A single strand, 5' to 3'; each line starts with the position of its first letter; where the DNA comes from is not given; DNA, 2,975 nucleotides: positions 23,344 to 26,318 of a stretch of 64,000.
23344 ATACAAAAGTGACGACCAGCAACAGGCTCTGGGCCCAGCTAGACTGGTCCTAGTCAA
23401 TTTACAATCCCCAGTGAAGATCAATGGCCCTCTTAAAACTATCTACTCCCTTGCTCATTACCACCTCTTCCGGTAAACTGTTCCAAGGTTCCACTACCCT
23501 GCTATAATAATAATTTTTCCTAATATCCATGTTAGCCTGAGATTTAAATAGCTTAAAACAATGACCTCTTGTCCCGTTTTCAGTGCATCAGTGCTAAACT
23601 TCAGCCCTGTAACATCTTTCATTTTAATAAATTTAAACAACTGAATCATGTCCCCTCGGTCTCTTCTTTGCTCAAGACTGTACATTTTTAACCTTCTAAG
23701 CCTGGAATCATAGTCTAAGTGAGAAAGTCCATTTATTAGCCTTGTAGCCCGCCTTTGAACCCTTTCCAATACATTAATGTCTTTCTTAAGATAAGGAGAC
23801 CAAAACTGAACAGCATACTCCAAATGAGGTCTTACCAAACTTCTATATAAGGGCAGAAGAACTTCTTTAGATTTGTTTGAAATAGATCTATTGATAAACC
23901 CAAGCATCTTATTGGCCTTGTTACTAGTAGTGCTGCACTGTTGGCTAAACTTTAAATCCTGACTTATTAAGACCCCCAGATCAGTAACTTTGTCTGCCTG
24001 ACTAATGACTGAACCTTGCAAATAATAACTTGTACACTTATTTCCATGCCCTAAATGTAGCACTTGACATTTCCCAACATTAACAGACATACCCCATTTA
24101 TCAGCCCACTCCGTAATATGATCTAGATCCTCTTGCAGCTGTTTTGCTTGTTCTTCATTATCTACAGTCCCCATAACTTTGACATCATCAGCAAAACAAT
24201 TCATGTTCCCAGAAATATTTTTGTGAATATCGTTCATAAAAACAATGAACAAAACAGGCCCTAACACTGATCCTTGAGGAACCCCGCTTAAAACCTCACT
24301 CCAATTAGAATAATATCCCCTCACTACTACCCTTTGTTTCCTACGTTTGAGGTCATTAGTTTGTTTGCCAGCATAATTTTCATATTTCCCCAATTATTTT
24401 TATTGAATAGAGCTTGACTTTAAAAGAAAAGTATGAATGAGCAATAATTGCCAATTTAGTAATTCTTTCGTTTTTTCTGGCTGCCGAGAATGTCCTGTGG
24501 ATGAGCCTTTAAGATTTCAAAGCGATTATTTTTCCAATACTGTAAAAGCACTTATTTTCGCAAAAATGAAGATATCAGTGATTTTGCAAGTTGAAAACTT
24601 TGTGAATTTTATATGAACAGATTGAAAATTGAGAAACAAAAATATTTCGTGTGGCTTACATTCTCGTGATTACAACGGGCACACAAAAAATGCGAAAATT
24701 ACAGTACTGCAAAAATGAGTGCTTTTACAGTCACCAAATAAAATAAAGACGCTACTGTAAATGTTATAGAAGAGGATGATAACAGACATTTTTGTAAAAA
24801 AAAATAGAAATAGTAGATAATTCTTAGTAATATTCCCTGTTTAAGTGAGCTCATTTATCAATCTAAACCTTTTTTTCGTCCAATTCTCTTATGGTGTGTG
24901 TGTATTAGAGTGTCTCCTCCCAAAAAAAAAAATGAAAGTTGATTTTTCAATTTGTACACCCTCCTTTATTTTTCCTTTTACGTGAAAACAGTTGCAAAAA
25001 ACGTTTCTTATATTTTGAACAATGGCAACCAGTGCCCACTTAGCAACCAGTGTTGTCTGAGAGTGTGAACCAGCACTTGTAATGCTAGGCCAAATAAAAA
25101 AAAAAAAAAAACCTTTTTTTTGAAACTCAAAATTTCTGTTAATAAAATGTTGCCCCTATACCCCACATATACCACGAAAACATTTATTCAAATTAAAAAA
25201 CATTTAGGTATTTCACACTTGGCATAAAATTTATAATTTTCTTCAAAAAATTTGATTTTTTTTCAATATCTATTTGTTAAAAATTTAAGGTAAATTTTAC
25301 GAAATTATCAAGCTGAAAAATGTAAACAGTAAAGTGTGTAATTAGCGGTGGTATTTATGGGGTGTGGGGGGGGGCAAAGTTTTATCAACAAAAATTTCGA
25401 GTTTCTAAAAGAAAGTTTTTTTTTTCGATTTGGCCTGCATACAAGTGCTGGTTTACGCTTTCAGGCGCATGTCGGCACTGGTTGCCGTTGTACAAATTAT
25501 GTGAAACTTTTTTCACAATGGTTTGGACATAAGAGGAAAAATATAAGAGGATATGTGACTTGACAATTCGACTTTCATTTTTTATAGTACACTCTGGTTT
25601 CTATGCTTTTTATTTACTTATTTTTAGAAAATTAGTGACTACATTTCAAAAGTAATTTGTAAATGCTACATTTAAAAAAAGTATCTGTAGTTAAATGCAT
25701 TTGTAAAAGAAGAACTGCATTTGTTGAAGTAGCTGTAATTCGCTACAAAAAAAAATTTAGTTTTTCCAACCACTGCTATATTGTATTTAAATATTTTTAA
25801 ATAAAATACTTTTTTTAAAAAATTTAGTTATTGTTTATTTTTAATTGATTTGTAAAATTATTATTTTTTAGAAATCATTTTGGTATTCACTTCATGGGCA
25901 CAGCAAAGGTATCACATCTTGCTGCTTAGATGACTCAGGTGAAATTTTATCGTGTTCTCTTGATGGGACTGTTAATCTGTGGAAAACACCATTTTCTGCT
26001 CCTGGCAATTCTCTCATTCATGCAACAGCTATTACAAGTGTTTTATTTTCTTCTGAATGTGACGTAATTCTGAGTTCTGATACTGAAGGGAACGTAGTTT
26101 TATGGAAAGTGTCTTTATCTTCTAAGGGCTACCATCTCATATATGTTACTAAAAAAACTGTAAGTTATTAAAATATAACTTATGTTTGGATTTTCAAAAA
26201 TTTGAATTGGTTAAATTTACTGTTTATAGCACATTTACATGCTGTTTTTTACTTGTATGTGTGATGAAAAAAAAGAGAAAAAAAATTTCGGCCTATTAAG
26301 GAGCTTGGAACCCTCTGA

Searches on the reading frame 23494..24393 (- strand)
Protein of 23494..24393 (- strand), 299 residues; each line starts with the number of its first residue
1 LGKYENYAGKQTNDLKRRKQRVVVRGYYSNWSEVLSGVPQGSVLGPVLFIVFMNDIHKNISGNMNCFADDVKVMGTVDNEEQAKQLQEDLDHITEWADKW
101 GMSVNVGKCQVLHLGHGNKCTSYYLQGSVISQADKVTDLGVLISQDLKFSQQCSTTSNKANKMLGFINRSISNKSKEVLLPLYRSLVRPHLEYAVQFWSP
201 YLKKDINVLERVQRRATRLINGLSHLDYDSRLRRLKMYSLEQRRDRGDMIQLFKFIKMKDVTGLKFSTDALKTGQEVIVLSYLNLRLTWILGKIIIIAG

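Call 10: search_protein_families(library=pfam, proteins=[window:23494-24393:-], max_evalue=0.01)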
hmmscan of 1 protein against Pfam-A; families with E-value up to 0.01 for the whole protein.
window:23494-24393:- (299 aa): 1 family
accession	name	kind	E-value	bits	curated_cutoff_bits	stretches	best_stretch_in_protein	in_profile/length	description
PF00078.32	RVT_1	-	2.4e-16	60.5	29.6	1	31-141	112-203/205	Reverse transcriptase (RNA-dependent DNA polymerase)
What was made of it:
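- On CR1-clade LINE (identity of the repeat in the inner arms): Pfam RVT_1, E = 2.4e-16, on sibling ORF (call 10).
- Checked: A sibling ORF carries Pfam RVT_1, E = 2.4e-16 (call 10).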

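Call 11: find_homologous_proteins(query=window:23494-24393:-)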
Query window:23494-24393:- (299 aa): 7609 proteins with E <= 0.001 among 8000 candidates; the best 120 are listed.
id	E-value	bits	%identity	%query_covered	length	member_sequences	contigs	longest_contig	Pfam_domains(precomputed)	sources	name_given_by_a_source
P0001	2.0e-123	429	51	82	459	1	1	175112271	PF00078.33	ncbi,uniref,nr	ncbi:hypothetical protein QYF61_002958 [Mycteria americana]|uniref:Reverse transcriptase domain-cont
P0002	3.1e-115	403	51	82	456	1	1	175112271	PF00078.33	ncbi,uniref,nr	ncbi:hypothetical protein QYF61_003152 [Mycteria americana]|uniref:Reverse transcriptase domain-cont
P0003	3.0e-113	396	47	77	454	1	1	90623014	PF00078.33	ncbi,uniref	ncbi:mitochondrial enolase superfamily member 1 [Grus japonensis]|uniref:Mitochondrial enolase super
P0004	1.4e-109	384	51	82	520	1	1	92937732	PF00078.33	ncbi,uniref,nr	ncbi:hypothetical protein QYF61_024127 [Mycteria americana]|uniref:Reverse transcriptase domain-cont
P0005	8.8e-107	375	51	70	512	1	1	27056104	PF00078.33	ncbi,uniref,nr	ncbi:hypothetical protein QYF61_010476 [Mycteria americana]|uniref:Reverse transcriptase domain-cont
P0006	1.0e-104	368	48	82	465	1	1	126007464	PF00078.33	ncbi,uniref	ncbi:mitochondrial enolase superfamily member 1 [Grus japonensis]|uniref:Mitochondrial enolase super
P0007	4.8e-104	366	47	88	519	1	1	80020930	PF00078.33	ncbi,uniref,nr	ncbi:hypothetical protein QYF61_019625 [Mycteria americana]|uniref:Reverse transcriptase domain-cont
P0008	9.1e-104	365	49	73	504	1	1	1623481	PF00078.33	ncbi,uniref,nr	ncbi:hypothetical protein QYF61_013378 [Mycteria americana]|uniref:Reverse transcriptase domain-cont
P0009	1.1e-101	358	60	87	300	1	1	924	PF00078.33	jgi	-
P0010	1.6e-101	358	58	88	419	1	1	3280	PF00078.33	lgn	-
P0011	2.4e-101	357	47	69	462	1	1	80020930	PF00078.33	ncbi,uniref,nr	ncbi:hypothetical protein QYF61_003048 [Mycteria americana]|uniref:Reverse transcriptase domain-cont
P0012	2.5e-99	350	48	74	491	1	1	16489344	PF00078.33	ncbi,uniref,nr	ncbi:hypothetical protein QYF61_016369 [Mycteria americana]|uniref:Reverse transcriptase domain-cont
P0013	1.5e-98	348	48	82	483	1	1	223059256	PF00078.33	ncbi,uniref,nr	ncbi:hypothetical protein QYF61_012851 [Mycteria americana]|uniref:Reverse transcriptase domain-cont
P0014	3.4e-98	347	50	74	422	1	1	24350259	PF00078.33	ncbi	ncbi:unnamed protein product [Caretta caretta]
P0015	3.4e-98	347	45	82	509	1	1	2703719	PF00078.33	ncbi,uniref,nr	ncbi:hypothetical protein QYF61_024331 [Mycteria americana]|uniref:Reverse transcriptase domain-cont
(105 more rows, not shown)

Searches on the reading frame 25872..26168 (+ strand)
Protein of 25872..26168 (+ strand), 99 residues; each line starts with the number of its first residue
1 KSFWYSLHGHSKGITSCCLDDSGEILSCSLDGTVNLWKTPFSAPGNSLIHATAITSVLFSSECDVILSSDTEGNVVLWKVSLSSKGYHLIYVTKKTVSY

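Call 29: find_homologous_proteins(query=window:25878-26129:+, max_evalue=0.01)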
Query seq(84 aa): no candidate shares three 5-residue words with the query. No homologue found.
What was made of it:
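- Tried and rejected: Species or gene identification: the WD40 exon translation has no word-sharing homologue in the protein collection (call 29).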

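Call 30: search_protein_families(library=pfam, proteins=[window:25872-26168:+], max_evalue=0.1)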
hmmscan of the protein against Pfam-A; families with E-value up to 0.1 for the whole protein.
window:25872-26168:+ (99 aa): 25 families
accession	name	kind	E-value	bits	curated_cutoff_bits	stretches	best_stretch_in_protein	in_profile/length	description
PF00400.38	WD40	-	7.5e-12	45.7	27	2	5-37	5-38/39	WD domain, G-beta repeat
PF24817.1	WD40_WDHD1_1st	-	1e-08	35.1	109.9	2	9-39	3-34/291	WDHD1 first WD40 domain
PF25173.1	Beta-prop_WDR3_1st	-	8.2e-08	32.6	154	1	4-80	106-184/184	WDR3 first beta-propeller domain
PF24814.1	WD40_Prp19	-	3.1e-07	30.2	320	2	6-40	44-79/281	Prp19 WD40 domain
PF25174.1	Beta-prop_THOC3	-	2.2e-06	27.3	305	1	6-81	41-118/272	THOC3 beta-propeller domain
PF25047.1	Beta-prop_TEP1_2nd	-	1.4e-05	24.9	89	1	9-79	134-203/255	TEP-1 second beta-propeller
PF23869.1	Beta-prop_WDR75_1st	-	2.3e-05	24.2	45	1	6-38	30-64/292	WD repeat-containing protein 75 first beta-propeller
PF23409.1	Beta-prop_EML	-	3e-05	24.1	88.2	1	9-84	154-231/267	Echinoderm microtubule-associated protein first beta-propeller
PF25172.1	Beta-prop_WDR3_2nd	-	0.00011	21.9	140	1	3-79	167-245/293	WDR3 second beta-propeller domain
PF24017.2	Beta-prop_SCAP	-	0.00044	19.6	100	1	5-88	340-422/497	SCAP Beta-propeller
PF24805.1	EIF3I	-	0.00049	19.8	200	1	6-82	5-83/324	EIF3I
PF24105.1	Beta-prop_CAF1B_HIR1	-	0.00073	19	80.5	1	50-85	69-104/383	CAF1B/HIR1 beta-propeller domain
PF23383.1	Beta-prop_IFT140_1st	-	0.00081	18.6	27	1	47-81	98-132/406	IFT140 first beta-propeller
PF23775.1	Beta-prop_RIG_2nd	-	0.0012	18.7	80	0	50-91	213-254/278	RIG second beta-propeller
PF25175.1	Beta-prop_WDR5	-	0.0013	18.5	250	1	6-81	89-166/296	WDR5 beta-propeller domain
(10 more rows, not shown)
